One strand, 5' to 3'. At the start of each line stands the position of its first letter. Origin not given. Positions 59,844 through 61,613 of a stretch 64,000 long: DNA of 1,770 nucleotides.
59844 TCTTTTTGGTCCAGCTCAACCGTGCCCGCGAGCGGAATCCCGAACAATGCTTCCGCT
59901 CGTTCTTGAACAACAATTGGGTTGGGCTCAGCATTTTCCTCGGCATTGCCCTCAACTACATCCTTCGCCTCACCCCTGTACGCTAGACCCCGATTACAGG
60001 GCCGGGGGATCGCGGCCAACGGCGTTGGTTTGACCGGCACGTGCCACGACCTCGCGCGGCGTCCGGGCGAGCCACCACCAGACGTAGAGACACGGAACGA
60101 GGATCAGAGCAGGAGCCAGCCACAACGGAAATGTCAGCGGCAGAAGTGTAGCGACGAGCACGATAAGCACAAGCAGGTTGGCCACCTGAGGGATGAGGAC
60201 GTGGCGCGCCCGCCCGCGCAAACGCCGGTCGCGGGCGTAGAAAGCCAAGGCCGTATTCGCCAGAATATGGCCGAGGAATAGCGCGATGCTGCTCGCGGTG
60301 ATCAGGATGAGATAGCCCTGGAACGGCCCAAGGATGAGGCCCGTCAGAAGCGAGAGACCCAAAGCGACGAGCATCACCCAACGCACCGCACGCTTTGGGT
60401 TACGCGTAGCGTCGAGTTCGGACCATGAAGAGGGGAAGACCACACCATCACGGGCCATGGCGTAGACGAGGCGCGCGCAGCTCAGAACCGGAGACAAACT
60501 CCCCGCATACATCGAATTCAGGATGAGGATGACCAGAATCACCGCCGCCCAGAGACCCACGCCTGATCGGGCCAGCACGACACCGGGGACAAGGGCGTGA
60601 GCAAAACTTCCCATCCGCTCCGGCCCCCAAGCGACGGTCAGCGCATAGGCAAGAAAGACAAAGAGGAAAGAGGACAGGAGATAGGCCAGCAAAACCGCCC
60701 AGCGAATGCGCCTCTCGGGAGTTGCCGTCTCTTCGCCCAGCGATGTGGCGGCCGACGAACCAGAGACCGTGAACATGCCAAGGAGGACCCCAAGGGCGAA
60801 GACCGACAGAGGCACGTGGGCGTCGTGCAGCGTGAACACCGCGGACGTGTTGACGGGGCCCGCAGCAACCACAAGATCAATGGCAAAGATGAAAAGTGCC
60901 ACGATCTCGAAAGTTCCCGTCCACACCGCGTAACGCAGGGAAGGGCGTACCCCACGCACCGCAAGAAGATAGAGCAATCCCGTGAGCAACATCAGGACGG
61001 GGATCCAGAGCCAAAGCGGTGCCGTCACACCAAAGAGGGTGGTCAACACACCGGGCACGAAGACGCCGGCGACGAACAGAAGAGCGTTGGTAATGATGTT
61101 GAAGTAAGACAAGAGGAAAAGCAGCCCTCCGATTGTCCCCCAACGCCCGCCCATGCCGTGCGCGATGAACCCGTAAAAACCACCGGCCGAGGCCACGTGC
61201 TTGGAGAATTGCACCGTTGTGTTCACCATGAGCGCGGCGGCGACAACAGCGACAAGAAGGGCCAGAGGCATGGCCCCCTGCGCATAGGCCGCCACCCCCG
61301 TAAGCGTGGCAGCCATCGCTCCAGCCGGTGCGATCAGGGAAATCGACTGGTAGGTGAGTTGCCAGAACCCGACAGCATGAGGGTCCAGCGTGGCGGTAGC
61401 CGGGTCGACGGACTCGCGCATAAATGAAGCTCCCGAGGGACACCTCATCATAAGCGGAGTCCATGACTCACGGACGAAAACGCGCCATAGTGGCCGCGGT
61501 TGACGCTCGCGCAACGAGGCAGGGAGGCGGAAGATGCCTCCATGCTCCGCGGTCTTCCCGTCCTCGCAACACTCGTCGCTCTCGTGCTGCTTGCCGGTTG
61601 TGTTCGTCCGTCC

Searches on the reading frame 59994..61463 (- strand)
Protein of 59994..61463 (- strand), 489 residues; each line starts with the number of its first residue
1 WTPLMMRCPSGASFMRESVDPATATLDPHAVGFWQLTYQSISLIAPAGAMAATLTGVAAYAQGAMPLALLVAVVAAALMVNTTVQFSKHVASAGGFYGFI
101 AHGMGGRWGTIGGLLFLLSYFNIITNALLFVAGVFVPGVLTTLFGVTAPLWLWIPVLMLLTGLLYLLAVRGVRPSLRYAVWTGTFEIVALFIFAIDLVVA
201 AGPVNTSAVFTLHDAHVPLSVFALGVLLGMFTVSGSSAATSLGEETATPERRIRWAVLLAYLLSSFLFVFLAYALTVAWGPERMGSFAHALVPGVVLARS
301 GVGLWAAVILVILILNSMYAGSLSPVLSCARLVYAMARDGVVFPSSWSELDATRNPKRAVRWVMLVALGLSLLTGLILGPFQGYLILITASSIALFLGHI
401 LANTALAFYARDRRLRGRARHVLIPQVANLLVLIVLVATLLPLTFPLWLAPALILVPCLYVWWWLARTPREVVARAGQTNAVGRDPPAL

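Call 6: search_protein_families(library=pfam, proteins=[window:59994-61463:-], max_evalue=1)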
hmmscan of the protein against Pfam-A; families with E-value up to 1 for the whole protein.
window:59994-61463:- (489 aa): 2 families
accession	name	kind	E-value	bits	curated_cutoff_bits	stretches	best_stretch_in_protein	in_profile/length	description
PF00324.27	AA_permease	-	4.5e-26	92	24.6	1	37-439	3-413/470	Amino acid permease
PF13520.12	AA_permease_2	-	2.6e-20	73.2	27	1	32-444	2-409/427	Amino acid permease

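Call 7: search_protein_families(library=ncbifam, proteins=[window:59994-61463:-], max_evalue=1)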
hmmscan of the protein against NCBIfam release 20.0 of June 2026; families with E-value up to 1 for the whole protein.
window:59994-61463:- (489 aa): 4 families
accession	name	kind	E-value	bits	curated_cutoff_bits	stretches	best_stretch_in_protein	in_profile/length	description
TIGR00909.1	2A0306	subfamily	1.2e-13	50.8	556.8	1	31-444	5-408/429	amino acid transporter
NF053761.1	BrChAATpBcaP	equivalog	4.8e-06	25.9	690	1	30-439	23-428/460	branched-chain amino acid transporter BcaP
TIGR00906.1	2A0303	subfamily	8.6e-05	21.1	681.7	1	231-359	260-384/602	cationic amino acid transport permease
NF008040.0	PRK10772.1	equivalog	0.1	12.6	96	1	60-88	21-49/109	cell division protein FtsL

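Call 78: find_related_loci(query=window:59994-61418:-, collection=metagenome_contigs, flank=10000)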
Query window:59994-61418:- (474 aa) in metagenome_contigs; peptide patterns used: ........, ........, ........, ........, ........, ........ (x = any residue, [..] = any of these).
81 stretches matched a pattern; 1 encode a relative of the query (tblastn E <= 1e-3); 1 distinct loci.
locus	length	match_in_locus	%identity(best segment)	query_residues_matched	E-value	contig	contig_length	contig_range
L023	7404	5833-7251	54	1-472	1e-141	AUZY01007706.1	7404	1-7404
